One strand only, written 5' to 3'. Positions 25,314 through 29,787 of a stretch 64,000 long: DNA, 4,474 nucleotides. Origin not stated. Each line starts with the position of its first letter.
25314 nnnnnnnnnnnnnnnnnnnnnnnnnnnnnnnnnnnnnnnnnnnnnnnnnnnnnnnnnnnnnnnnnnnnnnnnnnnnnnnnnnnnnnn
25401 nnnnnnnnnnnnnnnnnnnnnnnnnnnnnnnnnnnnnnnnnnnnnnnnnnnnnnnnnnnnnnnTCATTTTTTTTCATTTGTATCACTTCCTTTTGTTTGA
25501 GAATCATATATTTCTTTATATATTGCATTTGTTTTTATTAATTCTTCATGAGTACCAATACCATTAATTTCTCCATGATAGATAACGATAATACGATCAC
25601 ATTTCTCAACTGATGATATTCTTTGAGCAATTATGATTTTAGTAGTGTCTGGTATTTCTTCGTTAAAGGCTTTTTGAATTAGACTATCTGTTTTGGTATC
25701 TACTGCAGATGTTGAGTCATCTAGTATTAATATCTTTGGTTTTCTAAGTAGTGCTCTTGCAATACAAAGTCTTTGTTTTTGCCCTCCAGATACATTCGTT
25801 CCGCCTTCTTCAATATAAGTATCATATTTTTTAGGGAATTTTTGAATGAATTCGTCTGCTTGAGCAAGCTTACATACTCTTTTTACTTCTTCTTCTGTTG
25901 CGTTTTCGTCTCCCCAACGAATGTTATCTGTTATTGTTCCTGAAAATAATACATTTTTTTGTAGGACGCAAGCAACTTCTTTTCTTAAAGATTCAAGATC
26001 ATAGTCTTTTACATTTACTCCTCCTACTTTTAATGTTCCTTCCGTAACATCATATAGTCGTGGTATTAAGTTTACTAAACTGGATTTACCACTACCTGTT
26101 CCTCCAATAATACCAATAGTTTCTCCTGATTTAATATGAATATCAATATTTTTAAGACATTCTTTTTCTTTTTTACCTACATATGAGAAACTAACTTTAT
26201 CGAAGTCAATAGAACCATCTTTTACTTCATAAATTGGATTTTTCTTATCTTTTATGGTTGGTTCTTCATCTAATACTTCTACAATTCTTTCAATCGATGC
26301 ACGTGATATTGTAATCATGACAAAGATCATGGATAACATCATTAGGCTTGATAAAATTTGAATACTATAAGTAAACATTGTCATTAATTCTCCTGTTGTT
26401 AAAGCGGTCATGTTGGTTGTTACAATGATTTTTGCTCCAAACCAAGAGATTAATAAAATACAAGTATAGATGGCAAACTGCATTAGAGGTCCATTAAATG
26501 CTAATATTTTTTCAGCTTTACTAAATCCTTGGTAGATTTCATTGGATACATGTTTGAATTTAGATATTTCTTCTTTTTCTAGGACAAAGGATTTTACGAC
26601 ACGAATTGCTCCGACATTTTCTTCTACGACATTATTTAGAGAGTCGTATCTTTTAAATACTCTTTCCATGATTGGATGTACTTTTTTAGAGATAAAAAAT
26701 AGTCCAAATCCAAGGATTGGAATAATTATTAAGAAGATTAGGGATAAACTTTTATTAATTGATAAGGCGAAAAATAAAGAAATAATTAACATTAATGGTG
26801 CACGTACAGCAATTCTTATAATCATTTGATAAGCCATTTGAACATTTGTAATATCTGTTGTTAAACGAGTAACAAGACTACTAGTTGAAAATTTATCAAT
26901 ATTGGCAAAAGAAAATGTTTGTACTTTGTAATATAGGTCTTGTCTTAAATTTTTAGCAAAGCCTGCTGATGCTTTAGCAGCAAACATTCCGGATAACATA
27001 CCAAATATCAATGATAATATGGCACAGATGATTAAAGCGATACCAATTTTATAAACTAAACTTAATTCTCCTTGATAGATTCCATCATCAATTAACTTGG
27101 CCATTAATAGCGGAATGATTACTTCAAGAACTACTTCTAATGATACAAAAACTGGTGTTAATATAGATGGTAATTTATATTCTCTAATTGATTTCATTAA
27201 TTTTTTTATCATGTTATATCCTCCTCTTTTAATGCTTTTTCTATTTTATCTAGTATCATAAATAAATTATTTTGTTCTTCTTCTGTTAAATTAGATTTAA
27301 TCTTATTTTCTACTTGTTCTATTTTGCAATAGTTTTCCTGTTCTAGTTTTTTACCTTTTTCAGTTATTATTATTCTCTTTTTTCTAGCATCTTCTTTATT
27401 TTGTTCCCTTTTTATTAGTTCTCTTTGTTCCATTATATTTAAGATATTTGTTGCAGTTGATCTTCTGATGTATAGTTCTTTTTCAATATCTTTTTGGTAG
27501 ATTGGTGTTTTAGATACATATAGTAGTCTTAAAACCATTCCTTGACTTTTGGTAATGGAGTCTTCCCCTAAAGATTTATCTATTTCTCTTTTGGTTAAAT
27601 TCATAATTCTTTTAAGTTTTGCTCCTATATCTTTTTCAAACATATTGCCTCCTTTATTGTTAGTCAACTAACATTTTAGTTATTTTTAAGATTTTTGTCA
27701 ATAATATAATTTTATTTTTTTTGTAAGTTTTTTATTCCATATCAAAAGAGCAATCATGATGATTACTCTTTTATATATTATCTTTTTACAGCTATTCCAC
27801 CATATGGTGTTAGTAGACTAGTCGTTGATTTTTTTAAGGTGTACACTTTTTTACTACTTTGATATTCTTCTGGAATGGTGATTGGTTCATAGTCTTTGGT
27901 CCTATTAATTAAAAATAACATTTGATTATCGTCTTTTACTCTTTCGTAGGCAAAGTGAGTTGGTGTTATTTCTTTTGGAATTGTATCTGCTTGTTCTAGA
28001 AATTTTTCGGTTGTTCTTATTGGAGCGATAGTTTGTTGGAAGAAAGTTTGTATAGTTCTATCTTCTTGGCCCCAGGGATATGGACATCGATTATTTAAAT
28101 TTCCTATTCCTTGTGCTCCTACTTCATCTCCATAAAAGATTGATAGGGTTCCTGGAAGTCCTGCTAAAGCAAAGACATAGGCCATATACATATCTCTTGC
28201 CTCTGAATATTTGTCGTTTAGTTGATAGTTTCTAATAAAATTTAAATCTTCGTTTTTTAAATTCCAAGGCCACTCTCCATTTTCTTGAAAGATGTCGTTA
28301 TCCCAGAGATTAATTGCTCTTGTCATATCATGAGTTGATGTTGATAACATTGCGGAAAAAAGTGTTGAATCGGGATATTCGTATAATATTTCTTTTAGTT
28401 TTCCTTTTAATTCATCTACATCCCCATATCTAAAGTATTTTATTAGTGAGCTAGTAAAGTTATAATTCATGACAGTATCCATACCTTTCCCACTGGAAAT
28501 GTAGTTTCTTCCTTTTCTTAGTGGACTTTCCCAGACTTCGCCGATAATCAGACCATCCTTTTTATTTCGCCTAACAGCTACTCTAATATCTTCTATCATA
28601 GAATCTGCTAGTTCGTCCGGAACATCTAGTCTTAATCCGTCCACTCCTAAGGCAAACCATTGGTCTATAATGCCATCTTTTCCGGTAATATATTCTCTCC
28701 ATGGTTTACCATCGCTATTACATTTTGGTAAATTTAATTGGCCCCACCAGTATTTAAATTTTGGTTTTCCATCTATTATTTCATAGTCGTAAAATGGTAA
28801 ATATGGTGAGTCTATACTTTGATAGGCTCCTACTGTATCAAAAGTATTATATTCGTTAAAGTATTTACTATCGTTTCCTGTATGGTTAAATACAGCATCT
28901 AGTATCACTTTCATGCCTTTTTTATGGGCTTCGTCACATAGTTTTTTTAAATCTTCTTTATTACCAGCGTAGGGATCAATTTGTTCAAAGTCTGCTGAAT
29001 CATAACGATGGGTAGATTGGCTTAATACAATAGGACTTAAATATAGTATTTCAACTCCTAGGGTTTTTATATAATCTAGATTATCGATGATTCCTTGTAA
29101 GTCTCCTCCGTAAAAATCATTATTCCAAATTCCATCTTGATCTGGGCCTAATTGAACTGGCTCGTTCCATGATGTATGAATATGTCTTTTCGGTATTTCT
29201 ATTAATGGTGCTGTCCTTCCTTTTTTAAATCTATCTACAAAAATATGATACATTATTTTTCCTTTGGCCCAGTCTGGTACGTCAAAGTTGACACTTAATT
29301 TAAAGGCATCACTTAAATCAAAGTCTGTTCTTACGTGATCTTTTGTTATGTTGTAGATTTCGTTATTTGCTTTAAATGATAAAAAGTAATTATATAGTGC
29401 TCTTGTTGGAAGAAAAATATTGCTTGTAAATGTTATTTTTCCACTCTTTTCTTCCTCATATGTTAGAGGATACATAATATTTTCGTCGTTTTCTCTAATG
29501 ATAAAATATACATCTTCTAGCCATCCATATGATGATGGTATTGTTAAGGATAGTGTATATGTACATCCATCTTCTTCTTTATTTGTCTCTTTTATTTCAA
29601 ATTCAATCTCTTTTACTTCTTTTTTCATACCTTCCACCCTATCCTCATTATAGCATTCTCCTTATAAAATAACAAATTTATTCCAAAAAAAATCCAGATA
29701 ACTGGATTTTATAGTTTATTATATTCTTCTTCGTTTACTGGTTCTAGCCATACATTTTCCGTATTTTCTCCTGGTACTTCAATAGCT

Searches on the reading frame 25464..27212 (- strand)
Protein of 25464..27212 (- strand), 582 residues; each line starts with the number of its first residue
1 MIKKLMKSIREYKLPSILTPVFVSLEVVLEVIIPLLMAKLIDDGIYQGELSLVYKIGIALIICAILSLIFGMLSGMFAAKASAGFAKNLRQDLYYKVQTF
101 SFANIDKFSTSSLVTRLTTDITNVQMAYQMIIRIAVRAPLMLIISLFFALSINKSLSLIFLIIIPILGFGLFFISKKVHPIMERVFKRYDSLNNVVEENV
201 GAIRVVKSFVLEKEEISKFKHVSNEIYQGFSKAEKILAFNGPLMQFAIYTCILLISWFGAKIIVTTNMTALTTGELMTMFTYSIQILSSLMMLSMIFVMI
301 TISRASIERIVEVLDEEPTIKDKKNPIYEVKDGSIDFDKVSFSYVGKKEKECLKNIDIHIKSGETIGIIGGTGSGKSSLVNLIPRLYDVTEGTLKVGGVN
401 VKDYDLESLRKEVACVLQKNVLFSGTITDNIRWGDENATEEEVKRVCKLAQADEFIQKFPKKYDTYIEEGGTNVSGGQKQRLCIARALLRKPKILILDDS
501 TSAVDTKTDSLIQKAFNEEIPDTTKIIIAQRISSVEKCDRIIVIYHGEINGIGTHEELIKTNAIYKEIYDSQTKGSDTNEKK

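Call 101: search_protein_families(library=pfam, proteins=[window:25464-27212:-], max_evalue=0.00001)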
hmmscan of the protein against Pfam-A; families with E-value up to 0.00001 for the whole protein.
window:25464-27212:- (582 aa): 2 families
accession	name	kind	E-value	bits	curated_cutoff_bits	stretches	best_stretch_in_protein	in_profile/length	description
PF00664.28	ABC_membrane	-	1.1e-39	137.3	28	1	21-289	6-273/274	ABC transporter transmembrane region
PF00005.33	ABC_tran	-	8.1e-32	111.1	25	1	353-502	1-137/137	ABC transporter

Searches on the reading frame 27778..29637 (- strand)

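Call 101: search_protein_families(library=pfam, proteins=[window:27778-29637:-], max_evalue=0.00001)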
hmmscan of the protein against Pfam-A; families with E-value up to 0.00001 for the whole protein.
window:27778-29637:- (619 aa): 1 family
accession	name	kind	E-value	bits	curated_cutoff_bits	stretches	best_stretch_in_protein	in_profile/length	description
PF00128.31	Alpha-amylase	-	7.2e-46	157.8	22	1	132-529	2-361/446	Alpha amylase, catalytic domain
